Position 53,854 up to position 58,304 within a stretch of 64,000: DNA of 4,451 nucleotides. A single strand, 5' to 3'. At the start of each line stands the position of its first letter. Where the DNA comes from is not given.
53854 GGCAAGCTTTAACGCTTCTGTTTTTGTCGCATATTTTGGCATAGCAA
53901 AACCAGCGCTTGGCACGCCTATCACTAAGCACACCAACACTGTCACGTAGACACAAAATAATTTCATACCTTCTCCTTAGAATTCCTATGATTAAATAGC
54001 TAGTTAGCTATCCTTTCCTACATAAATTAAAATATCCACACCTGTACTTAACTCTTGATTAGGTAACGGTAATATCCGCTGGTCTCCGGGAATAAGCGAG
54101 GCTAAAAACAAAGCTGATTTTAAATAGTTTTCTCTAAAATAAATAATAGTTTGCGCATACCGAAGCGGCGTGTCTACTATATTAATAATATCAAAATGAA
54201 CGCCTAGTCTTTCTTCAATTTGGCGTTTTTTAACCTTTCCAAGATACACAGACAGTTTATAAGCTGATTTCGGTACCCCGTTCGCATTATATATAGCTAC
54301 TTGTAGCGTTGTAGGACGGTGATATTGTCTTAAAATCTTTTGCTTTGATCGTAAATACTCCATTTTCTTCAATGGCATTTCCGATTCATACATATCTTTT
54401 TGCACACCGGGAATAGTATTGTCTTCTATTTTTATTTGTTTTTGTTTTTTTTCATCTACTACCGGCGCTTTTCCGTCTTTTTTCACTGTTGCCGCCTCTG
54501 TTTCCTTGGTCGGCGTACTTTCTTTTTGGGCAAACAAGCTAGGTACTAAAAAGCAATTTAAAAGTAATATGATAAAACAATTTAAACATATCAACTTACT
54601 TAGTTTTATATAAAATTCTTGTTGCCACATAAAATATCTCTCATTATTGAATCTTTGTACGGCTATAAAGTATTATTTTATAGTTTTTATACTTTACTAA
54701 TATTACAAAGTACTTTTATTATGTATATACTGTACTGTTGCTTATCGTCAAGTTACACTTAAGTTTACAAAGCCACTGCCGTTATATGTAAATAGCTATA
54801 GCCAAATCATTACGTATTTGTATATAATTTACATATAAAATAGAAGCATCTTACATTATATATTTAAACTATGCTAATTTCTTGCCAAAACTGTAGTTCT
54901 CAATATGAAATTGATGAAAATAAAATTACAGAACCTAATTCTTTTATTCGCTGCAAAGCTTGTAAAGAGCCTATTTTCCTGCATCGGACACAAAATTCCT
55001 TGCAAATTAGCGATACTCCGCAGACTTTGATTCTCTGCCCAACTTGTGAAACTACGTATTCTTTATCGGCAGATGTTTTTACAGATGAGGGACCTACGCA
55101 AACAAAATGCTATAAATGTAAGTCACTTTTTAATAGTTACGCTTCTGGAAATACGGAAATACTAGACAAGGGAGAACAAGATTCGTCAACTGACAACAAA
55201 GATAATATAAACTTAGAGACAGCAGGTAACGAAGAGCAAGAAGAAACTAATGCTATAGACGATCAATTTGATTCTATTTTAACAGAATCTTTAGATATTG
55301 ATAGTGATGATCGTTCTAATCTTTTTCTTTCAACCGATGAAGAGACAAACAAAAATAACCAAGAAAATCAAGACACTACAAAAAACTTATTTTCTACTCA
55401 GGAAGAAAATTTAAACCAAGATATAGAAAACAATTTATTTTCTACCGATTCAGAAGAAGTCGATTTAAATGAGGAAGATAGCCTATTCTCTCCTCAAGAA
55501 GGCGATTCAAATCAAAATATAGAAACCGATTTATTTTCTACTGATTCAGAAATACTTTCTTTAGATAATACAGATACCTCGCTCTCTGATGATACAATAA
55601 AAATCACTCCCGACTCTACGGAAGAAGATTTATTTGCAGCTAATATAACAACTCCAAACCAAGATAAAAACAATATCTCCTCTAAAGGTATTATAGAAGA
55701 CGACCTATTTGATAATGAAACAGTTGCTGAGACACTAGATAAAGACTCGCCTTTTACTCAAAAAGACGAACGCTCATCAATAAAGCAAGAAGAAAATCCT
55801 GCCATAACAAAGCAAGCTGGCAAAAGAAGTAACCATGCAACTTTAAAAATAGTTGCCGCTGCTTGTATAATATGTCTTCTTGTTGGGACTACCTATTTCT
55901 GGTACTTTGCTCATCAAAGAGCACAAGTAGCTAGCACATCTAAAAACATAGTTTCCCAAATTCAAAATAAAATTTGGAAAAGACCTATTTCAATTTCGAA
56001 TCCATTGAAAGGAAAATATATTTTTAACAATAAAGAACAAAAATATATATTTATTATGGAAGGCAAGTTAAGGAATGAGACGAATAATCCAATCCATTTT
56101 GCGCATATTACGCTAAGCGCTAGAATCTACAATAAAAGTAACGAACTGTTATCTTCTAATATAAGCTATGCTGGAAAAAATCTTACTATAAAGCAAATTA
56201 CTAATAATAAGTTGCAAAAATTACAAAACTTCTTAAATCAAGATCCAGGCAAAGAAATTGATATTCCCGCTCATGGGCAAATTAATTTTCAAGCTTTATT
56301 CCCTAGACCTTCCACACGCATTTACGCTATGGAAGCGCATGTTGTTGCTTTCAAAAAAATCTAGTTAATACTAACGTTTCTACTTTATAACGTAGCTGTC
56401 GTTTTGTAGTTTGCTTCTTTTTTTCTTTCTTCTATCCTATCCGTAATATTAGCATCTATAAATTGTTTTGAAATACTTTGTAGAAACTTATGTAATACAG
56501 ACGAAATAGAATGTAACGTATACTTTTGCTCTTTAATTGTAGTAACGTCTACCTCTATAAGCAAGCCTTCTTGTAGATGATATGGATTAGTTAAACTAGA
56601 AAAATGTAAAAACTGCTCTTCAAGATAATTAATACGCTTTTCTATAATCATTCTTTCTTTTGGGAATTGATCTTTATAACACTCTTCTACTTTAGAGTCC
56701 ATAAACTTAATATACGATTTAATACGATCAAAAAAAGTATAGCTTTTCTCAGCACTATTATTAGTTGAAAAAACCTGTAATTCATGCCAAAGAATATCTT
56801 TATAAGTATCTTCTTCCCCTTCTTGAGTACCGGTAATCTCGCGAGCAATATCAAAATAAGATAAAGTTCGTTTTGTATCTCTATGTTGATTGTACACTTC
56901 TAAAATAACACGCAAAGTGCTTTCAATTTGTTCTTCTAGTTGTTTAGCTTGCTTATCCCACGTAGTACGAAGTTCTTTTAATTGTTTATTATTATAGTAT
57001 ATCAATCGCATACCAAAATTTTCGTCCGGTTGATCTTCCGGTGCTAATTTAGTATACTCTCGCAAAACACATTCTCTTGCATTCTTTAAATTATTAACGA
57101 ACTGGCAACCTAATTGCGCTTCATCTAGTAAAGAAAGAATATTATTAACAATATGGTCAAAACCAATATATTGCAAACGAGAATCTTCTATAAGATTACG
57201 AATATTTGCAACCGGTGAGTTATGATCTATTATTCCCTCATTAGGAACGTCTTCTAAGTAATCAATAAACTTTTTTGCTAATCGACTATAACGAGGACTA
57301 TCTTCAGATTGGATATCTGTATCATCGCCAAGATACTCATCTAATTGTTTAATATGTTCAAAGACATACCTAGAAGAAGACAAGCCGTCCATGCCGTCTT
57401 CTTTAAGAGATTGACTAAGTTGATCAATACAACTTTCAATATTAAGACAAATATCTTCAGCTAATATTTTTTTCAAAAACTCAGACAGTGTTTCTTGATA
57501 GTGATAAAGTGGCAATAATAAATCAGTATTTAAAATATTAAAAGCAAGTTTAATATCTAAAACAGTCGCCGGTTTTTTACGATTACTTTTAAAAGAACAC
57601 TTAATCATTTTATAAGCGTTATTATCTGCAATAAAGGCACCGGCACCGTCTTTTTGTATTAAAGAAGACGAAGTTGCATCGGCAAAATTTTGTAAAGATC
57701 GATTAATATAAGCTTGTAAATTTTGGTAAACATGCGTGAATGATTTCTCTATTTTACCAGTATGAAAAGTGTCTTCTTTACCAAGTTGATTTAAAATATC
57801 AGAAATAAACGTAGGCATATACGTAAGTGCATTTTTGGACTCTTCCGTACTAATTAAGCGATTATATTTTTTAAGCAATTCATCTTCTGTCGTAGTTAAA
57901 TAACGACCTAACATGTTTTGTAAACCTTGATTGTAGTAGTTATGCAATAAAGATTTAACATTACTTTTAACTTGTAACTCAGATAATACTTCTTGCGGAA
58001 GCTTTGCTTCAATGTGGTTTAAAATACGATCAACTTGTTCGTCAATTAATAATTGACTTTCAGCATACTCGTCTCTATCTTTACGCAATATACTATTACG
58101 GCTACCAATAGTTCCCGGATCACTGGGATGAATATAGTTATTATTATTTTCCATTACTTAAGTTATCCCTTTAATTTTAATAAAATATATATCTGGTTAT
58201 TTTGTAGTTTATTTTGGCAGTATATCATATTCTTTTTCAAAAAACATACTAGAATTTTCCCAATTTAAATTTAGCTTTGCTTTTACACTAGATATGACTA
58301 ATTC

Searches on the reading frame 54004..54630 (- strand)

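Call 42: search_protein_families(library=pfam, proteins=[window:54004-54630:-], max_evalue=0.00001)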
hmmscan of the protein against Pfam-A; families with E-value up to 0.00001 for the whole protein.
window:54004-54630:- (208 aa): 0 families

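Call 50: search_protein_families(library=pfam, proteins=[window:54004-54630:-], max_evalue=0.1)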
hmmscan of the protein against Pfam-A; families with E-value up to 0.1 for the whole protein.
window:54004-54630:- (208 aa): 1 family
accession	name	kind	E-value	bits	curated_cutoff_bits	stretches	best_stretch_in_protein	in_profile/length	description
PF13399.11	LytR_C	-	0.045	15.1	22.2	0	109-207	2-85/86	LytR cell envelope-related transcriptional attenuator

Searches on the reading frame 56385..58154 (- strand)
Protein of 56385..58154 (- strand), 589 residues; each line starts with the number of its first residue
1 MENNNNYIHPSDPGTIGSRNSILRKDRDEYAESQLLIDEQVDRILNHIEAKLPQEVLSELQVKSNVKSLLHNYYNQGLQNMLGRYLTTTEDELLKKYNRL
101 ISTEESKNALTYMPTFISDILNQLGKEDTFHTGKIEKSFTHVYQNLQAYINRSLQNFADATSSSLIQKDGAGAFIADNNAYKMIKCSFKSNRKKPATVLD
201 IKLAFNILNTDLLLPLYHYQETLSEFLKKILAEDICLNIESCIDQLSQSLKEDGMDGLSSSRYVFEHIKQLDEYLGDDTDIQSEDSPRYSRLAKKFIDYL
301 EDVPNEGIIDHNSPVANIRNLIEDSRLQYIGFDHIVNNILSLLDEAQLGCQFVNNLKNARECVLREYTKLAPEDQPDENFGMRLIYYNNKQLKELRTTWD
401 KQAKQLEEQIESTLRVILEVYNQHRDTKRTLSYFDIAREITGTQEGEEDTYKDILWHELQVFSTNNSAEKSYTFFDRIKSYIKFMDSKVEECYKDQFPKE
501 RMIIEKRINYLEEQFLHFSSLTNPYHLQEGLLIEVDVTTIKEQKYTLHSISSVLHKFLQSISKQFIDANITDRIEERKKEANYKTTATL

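Call 43: search_protein_families(library=ncbifam, proteins=[window:56385-58154:-], max_evalue=1e-10)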
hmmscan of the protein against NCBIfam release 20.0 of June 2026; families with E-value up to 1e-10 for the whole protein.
window:56385-58154:- (589 aa): 1 family
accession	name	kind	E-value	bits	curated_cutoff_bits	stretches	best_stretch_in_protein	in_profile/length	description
NF040882.1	cfpA_ASD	equivalog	9.1e-136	454.1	500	1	4-571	5-586/605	cytoplasmic filament protein CfpA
